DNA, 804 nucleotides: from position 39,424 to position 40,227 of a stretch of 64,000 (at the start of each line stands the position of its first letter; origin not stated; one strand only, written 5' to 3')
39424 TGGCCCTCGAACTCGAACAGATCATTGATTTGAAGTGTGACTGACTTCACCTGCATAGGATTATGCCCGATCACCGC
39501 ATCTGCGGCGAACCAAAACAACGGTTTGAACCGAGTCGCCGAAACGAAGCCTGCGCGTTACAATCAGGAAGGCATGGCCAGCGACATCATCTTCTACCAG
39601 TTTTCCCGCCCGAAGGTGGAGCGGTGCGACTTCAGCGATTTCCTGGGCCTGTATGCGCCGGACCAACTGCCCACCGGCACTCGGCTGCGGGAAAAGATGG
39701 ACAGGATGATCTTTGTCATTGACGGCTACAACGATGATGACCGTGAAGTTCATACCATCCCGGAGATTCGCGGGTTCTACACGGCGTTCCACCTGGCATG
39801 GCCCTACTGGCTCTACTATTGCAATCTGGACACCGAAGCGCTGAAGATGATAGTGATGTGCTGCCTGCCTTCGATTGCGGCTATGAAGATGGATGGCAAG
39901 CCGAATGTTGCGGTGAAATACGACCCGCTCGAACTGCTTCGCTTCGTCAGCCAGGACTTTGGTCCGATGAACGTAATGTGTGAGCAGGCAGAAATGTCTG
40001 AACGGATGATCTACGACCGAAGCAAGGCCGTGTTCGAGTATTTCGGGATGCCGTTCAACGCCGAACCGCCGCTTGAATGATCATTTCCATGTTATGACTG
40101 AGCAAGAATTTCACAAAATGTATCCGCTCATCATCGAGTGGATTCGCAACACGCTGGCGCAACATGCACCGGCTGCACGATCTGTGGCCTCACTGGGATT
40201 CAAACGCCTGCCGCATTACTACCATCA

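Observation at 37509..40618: Second copy of the ~170-aa protein, again flanked by HExxH proteins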

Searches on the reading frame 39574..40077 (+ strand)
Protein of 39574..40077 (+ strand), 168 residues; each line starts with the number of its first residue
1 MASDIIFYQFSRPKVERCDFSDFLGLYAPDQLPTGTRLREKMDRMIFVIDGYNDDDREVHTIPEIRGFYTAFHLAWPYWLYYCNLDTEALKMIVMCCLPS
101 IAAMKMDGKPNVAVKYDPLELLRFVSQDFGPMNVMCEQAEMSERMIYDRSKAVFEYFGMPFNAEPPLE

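Call 4: search_protein_families(library=pfam, proteins=[window:39574-40077:+], max_evalue=0.1)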
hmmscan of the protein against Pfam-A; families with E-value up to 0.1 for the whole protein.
window:39574-40077:+ (168 aa): 0 families

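Call 8: search_protein_families(library=ncbifam, proteins=[window:39574-40077:+], max_evalue=0.1)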
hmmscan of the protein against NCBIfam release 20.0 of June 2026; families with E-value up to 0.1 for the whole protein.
window:39574-40077:+ (168 aa): 1 family
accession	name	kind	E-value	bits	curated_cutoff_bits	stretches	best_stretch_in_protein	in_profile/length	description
NF038024.1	CRR6_slr1097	equivalog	0.07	12.9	125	1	52-138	43-123/151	CRR6 family NdhI maturation factor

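Call 9: search_protein_families(library=padloc, proteins=[window:39574-40077:+], max_evalue=0.1)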
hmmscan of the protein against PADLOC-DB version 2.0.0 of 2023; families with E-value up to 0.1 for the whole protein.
window:39574-40077:+ (168 aa): 0 families

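Call 10: search_protein_families(library=phrogs, proteins=[window:39574-40077:+], max_evalue=0.1)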
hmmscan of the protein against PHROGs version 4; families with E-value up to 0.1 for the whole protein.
window:39574-40077:+ (168 aa): 0 families

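Call 11: find_homologous_proteins(query=window:39574-40077:+, max_evalue=0.001)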
Query window:39574-40077:+ (168 aa): 482 proteins with E <= 0.001 among 499 candidates; the best 120 are listed.
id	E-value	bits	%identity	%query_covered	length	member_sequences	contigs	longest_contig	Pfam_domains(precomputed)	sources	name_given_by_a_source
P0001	6.5e-113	392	100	100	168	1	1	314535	-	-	-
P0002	2.4e-95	335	85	99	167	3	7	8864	-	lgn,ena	-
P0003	2.7e-92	325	84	99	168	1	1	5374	-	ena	-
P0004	2.6e-91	322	82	99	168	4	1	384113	-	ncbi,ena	-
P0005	1.2e-86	307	78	99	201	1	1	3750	-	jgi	jgi:hypothetical protein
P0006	1.4e-85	303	80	100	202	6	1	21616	-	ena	-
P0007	4.3e-85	301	75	99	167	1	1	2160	-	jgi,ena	-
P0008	4.9e-85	301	76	100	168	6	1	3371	-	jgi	jgi:hypothetical protein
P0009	7.9e-85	301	75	99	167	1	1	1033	-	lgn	-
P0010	6.2e-84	298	73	99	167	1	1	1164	-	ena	-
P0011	1.3e-83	297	74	99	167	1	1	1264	-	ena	-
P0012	1.4e-83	297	75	99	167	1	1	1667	-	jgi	jgi:hypothetical protein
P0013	1.6e-83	296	73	99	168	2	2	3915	-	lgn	-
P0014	4.9e-83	295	73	100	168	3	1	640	-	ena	-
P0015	5.4e-83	295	72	99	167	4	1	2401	-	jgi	jgi:hypothetical protein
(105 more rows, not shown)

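Call 15: find_related_loci(query=A1, collection=genome_contigs, flank=6000)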
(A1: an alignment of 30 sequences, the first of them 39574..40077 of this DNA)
Query A1 (168 aa) in genome_contigs; peptide patterns used: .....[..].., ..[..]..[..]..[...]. (x = any residue, [..] = any of these).
97 stretches matched a pattern; 90 encode a relative of the query (tblastn E <= 1e-3); the best 80 are kept; 80 distinct loci.
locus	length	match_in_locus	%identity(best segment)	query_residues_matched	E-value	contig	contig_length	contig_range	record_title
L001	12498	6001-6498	82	1-166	4e-93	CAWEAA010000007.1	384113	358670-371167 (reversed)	MAG: uncultured Verrucomicrobiae bacterium isolate MFD05580.bin.1.24 genome assembly, contig: contig_38274, whole genome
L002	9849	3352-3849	72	1-166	6e-85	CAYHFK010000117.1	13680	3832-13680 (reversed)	MAG TPA_asm: uncultured Bifidobacterium sp. isolate ERP119702_co2_223 genome assembly, contig: NODE_2843_length_13680_co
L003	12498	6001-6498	75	1-166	8e-86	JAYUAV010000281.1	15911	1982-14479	MAG: Verrucomicrobiota bacterium isolate GFS_6609 GFS_6609_280, whole genome shotgun sequence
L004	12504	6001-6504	86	1-168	4e-98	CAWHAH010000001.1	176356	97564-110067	MAG: uncultured Verrucomicrobiae bacterium isolate MFD01231.bin.2.53 genome assembly, contig: contig_12291, whole genome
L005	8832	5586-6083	69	1-166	1e-81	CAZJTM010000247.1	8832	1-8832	MAG TPA_asm: uncultured Verrucomicrobiota bacterium isolate binchicken_co190_420 genome assembly, contig: NODE_12592_len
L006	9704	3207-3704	72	1-166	2e-80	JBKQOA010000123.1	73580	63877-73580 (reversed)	MAG: Limisphaerales bacterium isolate LASCr2D2E2F__bin_97 LASCr2D2E2F_000000308765, whole genome shotgun sequence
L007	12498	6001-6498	70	1-166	9e-80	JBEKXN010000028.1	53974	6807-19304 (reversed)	MAG: Verrucomicrobiota bacterium isolate SPRUCE 652 SPRUCE_652_28, whole genome shotgun sequence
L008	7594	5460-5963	68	1-166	3e-79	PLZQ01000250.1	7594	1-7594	MAG: Limisphaerales bacterium isolate palsa_1440 73.20120700_P3D.123_contig_50486, whole genome shotgun sequence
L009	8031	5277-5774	70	1-166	2e-79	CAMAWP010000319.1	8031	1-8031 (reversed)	MAG: Akkermansia muciniphila isolate MaH-09apr19-44 genome assembly, contig: MaH-09apr19-C22404, whole genome shotgun se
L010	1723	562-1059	64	1-166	3e-80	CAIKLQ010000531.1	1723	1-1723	MAG: uncultured Verrucomicrobia bacterium isolate KTt_bin-1485 genome assembly, contig: bin-1485:0531/1053, whole genome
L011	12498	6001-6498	63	1-166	4e-74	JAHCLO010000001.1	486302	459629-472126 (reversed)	MAG: Verrucomicrobiia bacterium isolate TGS_VER2 VER2_1, whole genome shotgun sequence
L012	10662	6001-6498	61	1-166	8e-73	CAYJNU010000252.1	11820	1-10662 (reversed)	MAG TPA_asm: uncultured Verrucomicrobiota bacterium isolate ERP124720_co1_187 genome assembly, contig: NODE_6431_length_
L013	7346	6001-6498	62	1-166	1e-72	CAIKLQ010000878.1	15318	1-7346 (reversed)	MAG: uncultured Verrucomicrobia bacterium isolate KTt_bin-1485 genome assembly, contig: bin-1485:0878/1053, whole genome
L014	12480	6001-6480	64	1-160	1e-71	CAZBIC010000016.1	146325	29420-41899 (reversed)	MAG TPA_asm: uncultured Bifidobacterium sp. isolate SRP302895_co1_406 genome assembly, contig: NODE_231_length_146325_co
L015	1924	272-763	61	1-164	8e-74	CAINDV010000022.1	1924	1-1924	MAG: uncultured Verrucomicrobia bacterium isolate Loclat_bin-20771 genome assembly, contig: bin-20771:0022/1379, whole g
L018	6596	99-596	60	1-166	7e-71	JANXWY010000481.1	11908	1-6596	MAG: Verrucomicrobia bacterium isolate GL140_2_metabat_307_sub GL140_2_k141_242387, whole genome shotgun sequence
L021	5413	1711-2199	59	4-166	1e-69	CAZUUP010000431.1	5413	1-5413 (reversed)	MAG TPA_asm: uncultured Akkermansia sp. isolate SRP150892_co1_86 genome assembly, contig: NODE_16891_length_5413_cov_8.8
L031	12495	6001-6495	57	2-166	2e-67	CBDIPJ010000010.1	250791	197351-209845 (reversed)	MAG: Limisphaerales bacterium isolate CRY1-m2-bin13 genome assembly, contig: CRY1-CANU-99, whole genome shotgun sequence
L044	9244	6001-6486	54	5-166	6e-61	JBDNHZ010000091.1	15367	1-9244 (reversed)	MAG: Verrucomicrobiota bacterium isolate concoct.48.WLB k141_254209, whole genome shotgun sequence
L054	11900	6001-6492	53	3-166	2e-59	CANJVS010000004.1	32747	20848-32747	MAG: Verrucomicrobiaceae bacterium isolate RH-23may17-92 genome assembly, contig: RH-23may17-C9480, whole genome shotgun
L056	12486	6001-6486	53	2-163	3e-59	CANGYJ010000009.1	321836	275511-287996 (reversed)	MAG: Verrucomicrobiaceae bacterium isolate RE-18aug17-261 genome assembly, contig: RE-18aug17-C31, whole genome shotgun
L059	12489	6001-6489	52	2-164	1e-58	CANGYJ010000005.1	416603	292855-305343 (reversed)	MAG: Verrucomicrobiaceae bacterium isolate RE-18aug17-261 genome assembly, contig: RE-18aug17-C11, whole genome shotgun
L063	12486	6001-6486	52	3-164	4e-57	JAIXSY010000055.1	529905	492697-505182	MAG: Verrucomicrobiaceae bacterium isolate C8_MAG_00019 pond_C8_MAG_00019_000000000002, whole genome shotgun sequence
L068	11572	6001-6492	52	3-166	1e-55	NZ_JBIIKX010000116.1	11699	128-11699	MAG: Prosthecobacter sp. isolate ME2001-11-26pf_3300042887_group1_bin85 Rohwer_bin2772_scaffold_5292_c1, whole genome sh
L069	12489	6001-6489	51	3-165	2e-55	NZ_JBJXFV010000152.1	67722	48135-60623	MAG: Prosthecobacter sp. isolate F1F2.bin.412 k127_5617010, whole genome shotgun sequence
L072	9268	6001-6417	54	27-165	2e-53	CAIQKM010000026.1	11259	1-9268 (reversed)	MAG: uncultured Verrucomicrobia subdivision 3 bacterium isolate AM-2014-D2_bin-264 genome assembly, contig: bin-264:026/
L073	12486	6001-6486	52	3-164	3e-52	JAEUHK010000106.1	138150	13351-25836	MAG: Verrucomicrobiaceae bacterium isolate new MAG-15 k141_1297289, whole genome shotgun sequence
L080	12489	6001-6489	50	3-165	7e-54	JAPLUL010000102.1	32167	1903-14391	MAG: Verrucomicrobia bacterium isolate LacPavin_0920_WC12_MAG_60_11 LacPavin_0920_WC12_scaffold_676446, whole genome sho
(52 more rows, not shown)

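Call 21: predict_structure(alignment_id=A1)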
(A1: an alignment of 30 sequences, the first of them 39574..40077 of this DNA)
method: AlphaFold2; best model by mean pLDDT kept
length: 168 residues; sequences in the alignment: 30
mean_pLDDT: 51.8   pTM: 0.33
mean pLDDT of the five models: 51.8, 47.2, 45.1, 44.5, 41.3
residues with pLDDT >= 90: 0; 70-90: 6; 50-70: 103; < 50: 59
segments of 3 or more residues with pLDDT < 50: 1-16, 46-51, 77-87, 100-114, 156-159
pLDDT, mean of each block of 10 residues (from residue 1): 31 46 56 58 51 58 56 51 46 50 40 50 54 54 61 50 71
secondary structure, 60 per line:
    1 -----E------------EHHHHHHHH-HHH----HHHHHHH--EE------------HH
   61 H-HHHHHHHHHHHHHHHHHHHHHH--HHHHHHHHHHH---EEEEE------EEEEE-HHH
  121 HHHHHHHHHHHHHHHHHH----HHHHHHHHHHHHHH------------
elements in order: H20-27 H36-42 H63-84 H87-97 E101-105 E112-116 H118-138 H143-156

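Call 23: search_solved_structures(query=A1, max_evalue=10)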
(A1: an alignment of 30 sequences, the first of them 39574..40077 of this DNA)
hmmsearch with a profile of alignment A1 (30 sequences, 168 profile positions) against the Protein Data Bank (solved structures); distinct sequences matched with E-value up to 10: 14.
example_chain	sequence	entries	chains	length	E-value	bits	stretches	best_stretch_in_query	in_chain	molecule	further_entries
7ncp_A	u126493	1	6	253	0.11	15.5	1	30-94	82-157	Glutathione S-transferase GliG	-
7ncn_A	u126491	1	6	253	0.12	15.4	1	30-94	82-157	Glutathione S-transferase GliG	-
7ncd_A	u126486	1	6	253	0.13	15.3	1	30-94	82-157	Glutathione S-transferase GliG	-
7nc8_A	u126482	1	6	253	0.13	15.3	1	30-94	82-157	Glutathione S-transferase GliG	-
7nc1_A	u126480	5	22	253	0.13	15.3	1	30-94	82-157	Glutathione S-transferase GliG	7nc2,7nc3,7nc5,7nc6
7ncb_A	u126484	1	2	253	0.13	15.3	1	30-94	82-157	Glutathione S-transferase GliG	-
7nc9_A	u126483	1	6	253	0.13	15.3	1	30-94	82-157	Glutathione S-transferase GliG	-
7nce_A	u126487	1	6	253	0.13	15.3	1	30-94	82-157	Glutathione S-transferase GliG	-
7nct_A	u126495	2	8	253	0.14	15.2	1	30-94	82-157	Glutathione S-transferase GliG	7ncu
7nco_A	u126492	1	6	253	0.15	15.1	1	30-94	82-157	Glutathione S-transferase GliG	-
7ncl_A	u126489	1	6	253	0.16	15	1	30-94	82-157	Glutathione S-transferase GliG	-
7ncm_A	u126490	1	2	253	0.2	14.7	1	30-94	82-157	Glutathione S-transferase GliG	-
9ibo_A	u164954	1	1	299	1.4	11.9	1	129-159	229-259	TAXI family TRAP transporter solute-binding subunit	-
8s4j_A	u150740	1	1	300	1.5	11.9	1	129-159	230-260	TAXI family TRAP transporter solute-binding subunit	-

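Call 28: search_protein_representatives(alignment_id=A1)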
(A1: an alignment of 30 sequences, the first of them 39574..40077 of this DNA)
Query: 30 sequences, 168 profile positions. Proteins with E-value up to 0.001 (for the whole library): 1850; up to 1e-10: 610; up to 1e-30: 70. The best 150 are listed.
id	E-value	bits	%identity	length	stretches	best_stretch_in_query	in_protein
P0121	3.8e-71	254.6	-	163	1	1-159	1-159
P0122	4.9e-71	254.2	-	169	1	3-167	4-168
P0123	1.5e-67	242.9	-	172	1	1-166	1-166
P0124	1.9e-67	242.6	-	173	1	2-167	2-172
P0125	1.7e-58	213.4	-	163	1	1-122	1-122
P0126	5.8e-58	211.7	-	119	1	1-111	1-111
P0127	9.4e-56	204.5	-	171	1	3-167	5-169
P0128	2.5e-54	199.9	-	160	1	2-128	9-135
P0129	1.8e-52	193.8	-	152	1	15-163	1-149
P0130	2.4e-52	193.4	-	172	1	1-167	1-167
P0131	8.7e-52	191.6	-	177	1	33-166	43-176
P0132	1.4e-50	187.6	-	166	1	3-137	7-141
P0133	3.1e-50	186.6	-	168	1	14-118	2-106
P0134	1.2e-49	184.7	-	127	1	60-166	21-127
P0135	7.9e-49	182.0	-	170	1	2-166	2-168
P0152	4.5e-40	153.5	-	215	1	4-162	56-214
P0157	3.0e-39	150.8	-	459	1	7-165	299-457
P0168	7.2e-37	143.1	-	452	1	7-158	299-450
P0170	2.7e-36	141.2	-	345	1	6-161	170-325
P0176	1.4e-33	132.3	-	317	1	4-166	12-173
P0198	2.9e-29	118.3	-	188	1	3-162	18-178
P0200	5.4e-29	117.5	-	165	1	5-160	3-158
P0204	1.2e-28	116.3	-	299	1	5-157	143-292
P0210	4.8e-28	114.4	-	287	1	6-156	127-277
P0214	6.5e-28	113.9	-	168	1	1-160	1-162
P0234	2.9e-25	105.3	-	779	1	6-141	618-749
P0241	9.0e-25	103.7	-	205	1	3-157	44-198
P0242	1.2e-24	103.3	-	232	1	4-102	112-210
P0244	2.1e-24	102.5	-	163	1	5-157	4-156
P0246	3.1e-24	102.0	-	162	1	1-145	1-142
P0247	3.2e-24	101.9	-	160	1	4-159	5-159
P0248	4.4e-24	101.5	-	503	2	5-135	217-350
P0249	4.5e-24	101.4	-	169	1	3-157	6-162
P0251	5.6e-24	101.1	-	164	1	3-159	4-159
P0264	4.8e-23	98.1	-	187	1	13-166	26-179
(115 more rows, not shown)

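Call 29: search_protein_families(library=pfam, proteins=[P0157, P0168, P0170, P0176, P0204, P0210, P0234, P0248, P0242, P0152], max_evalue=0.01)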
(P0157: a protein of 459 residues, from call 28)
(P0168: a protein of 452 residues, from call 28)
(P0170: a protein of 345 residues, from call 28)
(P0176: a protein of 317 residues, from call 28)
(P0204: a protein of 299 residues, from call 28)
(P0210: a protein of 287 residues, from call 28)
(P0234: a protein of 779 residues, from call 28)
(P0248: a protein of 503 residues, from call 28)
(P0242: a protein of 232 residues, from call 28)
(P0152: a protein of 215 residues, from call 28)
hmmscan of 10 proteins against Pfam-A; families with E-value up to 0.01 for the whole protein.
P0157 (459 aa): 2 families
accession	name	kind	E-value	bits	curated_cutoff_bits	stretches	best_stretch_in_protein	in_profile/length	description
PF14559.12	TPR_19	-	1.6e-05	25.6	25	1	199-253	7-61/68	Tetratricopeptide repeat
PF13428.12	TPR_14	-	0.00057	20.8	23.5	1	218-260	2-44/44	Tetratricopeptide repeat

P0168 (452 aa): 3 families
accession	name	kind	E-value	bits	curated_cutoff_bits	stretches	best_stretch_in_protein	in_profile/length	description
PF14559.12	TPR_19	-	4.9e-05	24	25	1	201-259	7-64/68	Tetratricopeptide repeat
PF08847.16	Crr6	-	0.00021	21.5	25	1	345-383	44-82/150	Chlororespiratory reduction 6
PF13371.12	TPR_9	-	0.00069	20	35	0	196-254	6-64/73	Tetratricopeptide repeat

P0170 (345 aa): 0 families

P0176 (317 aa): 0 families

P0204 (299 aa): 0 families

P0210 (287 aa): 0 families

P0234 (779 aa): 1 family
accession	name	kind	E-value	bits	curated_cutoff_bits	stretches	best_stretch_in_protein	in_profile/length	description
PF20012.4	GAP1-N1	-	1.5e-06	28.9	27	1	1-30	70-99/101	GTPase-associated protein 1, N-terminal domain type 1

P0248 (503 aa): 1 family
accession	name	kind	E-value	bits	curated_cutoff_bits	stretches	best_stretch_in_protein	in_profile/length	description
PF08847.16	Crr6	-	6.1e-05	23.2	25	0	26-102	4-75/150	Chlororespiratory reduction 6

P0242 (232 aa): 0 families

P0152 (215 aa): 1 family
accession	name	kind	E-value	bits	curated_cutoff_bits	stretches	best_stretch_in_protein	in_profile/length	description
PF08847.16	Crr6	-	0.00027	21.1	25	1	105-208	44-141/150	Chlororespiratory reduction 6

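Call 34: search_protein_families(library=pfam, alignment_id=A2, max_evalue=0.01)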
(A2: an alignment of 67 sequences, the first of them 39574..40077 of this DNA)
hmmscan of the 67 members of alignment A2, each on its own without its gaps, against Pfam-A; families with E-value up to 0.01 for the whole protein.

A. member 1, window:39574-40077:+ (168 aa): 0 families

B. families by the number of members that match (of 67 scanned): 3 families
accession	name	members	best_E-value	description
PF08847.16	Crr6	15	6.3e-11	Chlororespiratory reduction 6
PF05393.16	Hum_adeno_E3A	1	0.004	Human adenovirus early E3A glycoprotein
PF19581.5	Glyoxalase_7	1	0.0067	Glyoxalase superfamily protein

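Call 35: search_solved_structures(query=A2, max_evalue=10)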
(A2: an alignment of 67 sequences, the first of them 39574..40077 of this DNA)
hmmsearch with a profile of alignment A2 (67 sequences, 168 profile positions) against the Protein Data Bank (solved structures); distinct sequences matched with E-value up to 10: 6.
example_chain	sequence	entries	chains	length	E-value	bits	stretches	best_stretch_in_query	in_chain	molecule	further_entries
6mi3_A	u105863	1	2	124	0.2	14.5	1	99-156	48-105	NF-kB ESSENTIAL MODULATOR,NF-kappa-B essential modulator,NF-kB ESSENTIAL MODULATOR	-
8vvn_B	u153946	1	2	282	0.23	14.4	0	32-58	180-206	Chemotaxis protein MotB-related protein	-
6mi4_A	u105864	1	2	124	0.26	14.2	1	100-156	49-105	NF-kB ESSENTIAL MODULATOR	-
5cwg_A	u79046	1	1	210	1.1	12.2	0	115-152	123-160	Designed helical repeat protein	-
5cwc_A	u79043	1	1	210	1.7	11.6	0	116-152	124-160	Designed helical repeat protein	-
1wyt_B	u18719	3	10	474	2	11.3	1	62-128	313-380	glycine dehydrogenase subunit 2 (P-protein)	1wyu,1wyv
